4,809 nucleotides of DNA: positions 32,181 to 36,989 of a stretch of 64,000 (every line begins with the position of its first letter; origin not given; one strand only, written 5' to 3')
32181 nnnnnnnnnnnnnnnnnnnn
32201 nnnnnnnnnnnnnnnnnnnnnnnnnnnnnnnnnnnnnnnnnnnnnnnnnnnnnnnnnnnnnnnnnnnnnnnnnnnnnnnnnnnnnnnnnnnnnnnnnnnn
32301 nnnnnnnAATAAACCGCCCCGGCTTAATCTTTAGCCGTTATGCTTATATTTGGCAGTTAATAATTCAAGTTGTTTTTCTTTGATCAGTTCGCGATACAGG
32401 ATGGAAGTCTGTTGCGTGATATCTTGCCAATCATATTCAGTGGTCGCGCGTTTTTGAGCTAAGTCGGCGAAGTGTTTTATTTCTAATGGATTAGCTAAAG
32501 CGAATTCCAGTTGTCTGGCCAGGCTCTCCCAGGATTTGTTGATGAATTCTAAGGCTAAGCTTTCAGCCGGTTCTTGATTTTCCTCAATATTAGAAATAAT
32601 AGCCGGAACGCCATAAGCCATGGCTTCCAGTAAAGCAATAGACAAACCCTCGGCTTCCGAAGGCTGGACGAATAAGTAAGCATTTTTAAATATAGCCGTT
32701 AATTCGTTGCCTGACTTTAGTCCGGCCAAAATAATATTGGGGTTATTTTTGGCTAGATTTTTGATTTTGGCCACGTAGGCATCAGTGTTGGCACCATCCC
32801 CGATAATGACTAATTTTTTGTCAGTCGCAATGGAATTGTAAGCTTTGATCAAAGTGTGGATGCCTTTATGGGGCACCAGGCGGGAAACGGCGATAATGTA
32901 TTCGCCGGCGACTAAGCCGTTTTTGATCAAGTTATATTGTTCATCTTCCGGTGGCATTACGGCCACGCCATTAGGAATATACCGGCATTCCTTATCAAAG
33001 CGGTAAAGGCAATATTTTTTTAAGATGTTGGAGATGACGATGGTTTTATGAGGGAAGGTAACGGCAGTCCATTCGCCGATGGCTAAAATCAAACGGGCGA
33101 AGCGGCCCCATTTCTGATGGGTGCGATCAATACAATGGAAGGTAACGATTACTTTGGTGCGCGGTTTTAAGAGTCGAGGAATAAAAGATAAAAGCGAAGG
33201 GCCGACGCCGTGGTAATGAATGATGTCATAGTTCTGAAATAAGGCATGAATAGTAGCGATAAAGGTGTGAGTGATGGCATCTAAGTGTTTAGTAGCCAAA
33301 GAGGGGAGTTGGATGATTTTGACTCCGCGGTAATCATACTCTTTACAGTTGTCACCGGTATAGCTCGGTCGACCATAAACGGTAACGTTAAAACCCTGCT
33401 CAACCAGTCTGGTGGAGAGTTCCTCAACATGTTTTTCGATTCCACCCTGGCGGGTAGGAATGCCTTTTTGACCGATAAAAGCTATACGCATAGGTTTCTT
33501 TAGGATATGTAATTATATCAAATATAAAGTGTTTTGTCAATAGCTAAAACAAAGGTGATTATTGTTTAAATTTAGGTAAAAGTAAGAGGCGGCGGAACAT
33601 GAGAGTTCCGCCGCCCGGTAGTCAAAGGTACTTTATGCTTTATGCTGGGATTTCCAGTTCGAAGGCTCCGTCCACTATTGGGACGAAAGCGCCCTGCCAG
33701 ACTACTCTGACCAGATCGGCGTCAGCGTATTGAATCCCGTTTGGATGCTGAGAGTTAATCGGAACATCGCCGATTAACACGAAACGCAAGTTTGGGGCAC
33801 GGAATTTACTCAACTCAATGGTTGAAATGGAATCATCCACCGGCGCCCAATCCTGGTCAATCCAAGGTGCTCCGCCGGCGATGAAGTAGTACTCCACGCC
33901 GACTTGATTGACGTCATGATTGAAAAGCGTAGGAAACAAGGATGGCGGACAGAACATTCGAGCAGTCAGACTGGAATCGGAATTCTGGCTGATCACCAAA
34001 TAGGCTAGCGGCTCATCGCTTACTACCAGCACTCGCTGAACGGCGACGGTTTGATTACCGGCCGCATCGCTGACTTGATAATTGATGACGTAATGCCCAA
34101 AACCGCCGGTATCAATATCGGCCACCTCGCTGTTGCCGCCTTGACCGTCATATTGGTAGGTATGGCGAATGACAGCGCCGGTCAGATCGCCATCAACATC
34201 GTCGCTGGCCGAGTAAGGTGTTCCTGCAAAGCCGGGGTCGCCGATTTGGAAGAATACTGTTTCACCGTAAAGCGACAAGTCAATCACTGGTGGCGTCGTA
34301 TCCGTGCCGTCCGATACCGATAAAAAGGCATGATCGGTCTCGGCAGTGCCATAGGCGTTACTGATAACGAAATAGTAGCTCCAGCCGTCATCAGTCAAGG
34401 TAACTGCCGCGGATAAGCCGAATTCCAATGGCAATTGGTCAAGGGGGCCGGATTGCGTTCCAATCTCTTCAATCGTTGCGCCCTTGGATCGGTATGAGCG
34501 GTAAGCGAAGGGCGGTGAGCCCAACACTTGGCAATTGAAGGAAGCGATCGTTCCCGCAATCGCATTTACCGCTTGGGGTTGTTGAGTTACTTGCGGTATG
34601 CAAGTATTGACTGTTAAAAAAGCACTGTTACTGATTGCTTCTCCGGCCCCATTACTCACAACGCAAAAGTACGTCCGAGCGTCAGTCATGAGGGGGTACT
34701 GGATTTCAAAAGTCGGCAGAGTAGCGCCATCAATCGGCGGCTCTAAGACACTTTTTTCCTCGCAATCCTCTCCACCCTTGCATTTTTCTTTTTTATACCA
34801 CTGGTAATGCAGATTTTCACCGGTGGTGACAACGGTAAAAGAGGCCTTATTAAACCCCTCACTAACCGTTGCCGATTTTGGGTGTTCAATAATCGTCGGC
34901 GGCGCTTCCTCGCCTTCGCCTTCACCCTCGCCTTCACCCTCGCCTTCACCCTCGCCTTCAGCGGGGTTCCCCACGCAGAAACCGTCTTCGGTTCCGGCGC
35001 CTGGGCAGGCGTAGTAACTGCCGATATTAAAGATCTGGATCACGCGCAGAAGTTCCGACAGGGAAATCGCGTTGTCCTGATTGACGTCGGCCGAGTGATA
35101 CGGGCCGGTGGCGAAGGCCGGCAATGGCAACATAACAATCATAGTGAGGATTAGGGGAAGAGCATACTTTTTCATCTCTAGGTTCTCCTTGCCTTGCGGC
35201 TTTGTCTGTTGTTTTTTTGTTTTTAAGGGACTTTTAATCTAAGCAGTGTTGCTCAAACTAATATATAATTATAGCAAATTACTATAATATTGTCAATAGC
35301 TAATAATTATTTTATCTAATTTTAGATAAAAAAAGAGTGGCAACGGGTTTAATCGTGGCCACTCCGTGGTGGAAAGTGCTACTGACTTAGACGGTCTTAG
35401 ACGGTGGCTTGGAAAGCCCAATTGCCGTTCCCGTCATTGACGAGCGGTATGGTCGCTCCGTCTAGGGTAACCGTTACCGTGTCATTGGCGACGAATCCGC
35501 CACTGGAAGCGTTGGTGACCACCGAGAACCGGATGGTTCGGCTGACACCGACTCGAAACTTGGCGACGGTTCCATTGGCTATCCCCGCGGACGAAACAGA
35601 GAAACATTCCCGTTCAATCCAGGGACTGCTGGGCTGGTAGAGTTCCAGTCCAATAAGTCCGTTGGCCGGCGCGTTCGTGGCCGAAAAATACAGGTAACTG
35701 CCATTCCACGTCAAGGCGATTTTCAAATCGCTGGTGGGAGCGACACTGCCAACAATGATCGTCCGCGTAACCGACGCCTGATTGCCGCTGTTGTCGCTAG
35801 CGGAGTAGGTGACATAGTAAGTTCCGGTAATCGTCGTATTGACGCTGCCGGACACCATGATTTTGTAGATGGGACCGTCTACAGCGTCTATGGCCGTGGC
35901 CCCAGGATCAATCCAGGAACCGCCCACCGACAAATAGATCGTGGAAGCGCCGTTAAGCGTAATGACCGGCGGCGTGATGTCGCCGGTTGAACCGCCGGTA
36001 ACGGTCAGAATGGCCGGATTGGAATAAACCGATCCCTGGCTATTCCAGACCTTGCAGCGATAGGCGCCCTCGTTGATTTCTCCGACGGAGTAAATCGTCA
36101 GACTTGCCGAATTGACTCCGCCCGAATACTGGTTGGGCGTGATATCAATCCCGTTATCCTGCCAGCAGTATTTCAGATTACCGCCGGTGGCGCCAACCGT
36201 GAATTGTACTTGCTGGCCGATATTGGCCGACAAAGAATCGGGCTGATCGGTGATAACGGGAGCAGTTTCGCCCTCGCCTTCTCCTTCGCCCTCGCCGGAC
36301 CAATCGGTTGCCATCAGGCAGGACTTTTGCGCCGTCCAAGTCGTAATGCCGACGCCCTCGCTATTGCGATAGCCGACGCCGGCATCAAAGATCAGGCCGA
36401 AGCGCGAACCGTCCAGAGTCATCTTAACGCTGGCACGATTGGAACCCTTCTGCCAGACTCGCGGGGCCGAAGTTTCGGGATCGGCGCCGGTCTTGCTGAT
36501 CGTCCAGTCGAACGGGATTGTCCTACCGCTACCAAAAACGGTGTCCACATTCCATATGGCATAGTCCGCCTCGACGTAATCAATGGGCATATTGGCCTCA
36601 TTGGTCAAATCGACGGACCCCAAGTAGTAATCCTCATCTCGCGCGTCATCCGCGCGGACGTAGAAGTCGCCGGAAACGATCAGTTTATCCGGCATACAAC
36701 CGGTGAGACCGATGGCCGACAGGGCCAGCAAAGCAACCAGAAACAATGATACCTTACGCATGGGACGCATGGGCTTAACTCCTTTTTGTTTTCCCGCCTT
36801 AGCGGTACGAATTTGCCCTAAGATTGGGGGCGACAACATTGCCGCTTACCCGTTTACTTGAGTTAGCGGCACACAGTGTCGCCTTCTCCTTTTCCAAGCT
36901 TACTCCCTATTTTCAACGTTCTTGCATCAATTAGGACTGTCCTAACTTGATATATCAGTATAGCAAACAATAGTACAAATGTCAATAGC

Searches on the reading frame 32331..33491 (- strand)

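Call 4: search_protein_families(library=pfam, proteins=[window:32331-33491:-], max_evalue=0.01)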
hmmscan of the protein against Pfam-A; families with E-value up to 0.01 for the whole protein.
window:32331-33491:- (386 aa): 8 families
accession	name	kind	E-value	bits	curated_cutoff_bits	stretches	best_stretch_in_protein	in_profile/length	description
PF00534.26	Glycos_transf_1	-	5.2e-26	91.7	26.4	1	197-343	16-167/172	Glycosyl transferases group 1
PF13692.12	Glyco_trans_1_4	-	2e-20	73.9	27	1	198-328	3-136/142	Glycosyl transferases group 1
PF13439.12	Glyco_transf_4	-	3.3e-20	73.2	28.5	1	16-176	2-166/170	Glycosyltransferase Family 4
PF13579.12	Glyco_trans_4_4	-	2.8e-10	41.2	29.7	1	16-151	1-132/158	Glycosyl transferase 4-like domain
PF20706.3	GT4-conflict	-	2e-06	27.5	26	1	202-301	203-312/385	Family 4 Glycosyltransferase in conflict systems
PF13524.12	Glyco_trans_1_2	-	0.00015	22.2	25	1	261-361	37-141/144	Glycosyl transferase-like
PF09314.17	DUF1972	-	0.0019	18.3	25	1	4-146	5-154/186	Domain of unknown function (DUF1972)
PF11644.13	DUF3256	-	0.0096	15.9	25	0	263-383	53-165/195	Protein of unknown function (DUF3256)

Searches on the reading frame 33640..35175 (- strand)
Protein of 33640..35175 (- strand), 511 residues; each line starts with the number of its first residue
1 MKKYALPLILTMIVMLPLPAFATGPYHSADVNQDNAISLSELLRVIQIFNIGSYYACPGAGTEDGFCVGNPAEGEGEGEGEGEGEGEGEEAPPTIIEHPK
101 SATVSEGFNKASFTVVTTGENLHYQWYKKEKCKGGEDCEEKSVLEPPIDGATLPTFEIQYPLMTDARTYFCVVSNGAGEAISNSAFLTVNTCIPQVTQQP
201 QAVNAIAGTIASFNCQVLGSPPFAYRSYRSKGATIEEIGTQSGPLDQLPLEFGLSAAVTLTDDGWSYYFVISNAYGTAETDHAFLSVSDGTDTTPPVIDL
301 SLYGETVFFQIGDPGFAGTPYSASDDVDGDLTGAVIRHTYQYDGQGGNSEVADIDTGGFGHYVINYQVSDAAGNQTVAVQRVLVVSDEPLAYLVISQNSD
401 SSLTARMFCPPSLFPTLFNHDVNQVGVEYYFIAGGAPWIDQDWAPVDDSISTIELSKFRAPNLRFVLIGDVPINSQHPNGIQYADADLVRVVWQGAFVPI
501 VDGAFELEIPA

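Call 4: search_protein_families(library=pfam, proteins=[window:33640-35175:-], max_evalue=0.01)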
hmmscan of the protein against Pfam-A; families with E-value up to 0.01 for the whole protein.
window:33640-35175:- (511 aa): 4 families
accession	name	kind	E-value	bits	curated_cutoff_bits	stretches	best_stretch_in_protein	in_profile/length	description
PF07679.22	I-set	-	3.8e-09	36.9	23.7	1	93-189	1-90/90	Immunoglobulin I-set domain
PF13927.12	Ig_3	-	6.4e-09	36.6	30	1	92-175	1-78/78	Immunoglobulin domain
PF16403.11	Bact_surface_Ig-like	-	0.00049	20.5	27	1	353-382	40-69/71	Bacterial surface protein, Ig-like domain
PF13895.12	Ig_2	-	0.0037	17.9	27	0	120-189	27-79/79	Immunoglobulin domain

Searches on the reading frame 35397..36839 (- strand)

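Call 4: search_protein_families(library=pfam, proteins=[window:35397-36839:-], max_evalue=0.01)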
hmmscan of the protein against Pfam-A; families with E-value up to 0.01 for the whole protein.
window:35397-36839:- (480 aa): 5 families
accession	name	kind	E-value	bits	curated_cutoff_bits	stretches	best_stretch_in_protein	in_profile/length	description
PF16403.11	Bact_surface_Ig-like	-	1.4e-20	73.6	27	1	293-363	1-71/71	Bacterial surface protein, Ig-like domain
PF13927.12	Ig_3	-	1.7e-08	35.2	30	1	194-266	2-78/78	Immunoglobulin domain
PF07679.22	I-set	-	3.2e-08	34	23.7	1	194-272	1-83/90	Immunoglobulin I-set domain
PF13895.12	Ig_2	-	0.00024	21.7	27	1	194-280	2-79/79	Immunoglobulin domain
PF00047.31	ig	-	0.0051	17.5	21.8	0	207-272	7-78/81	Immunoglobulin domain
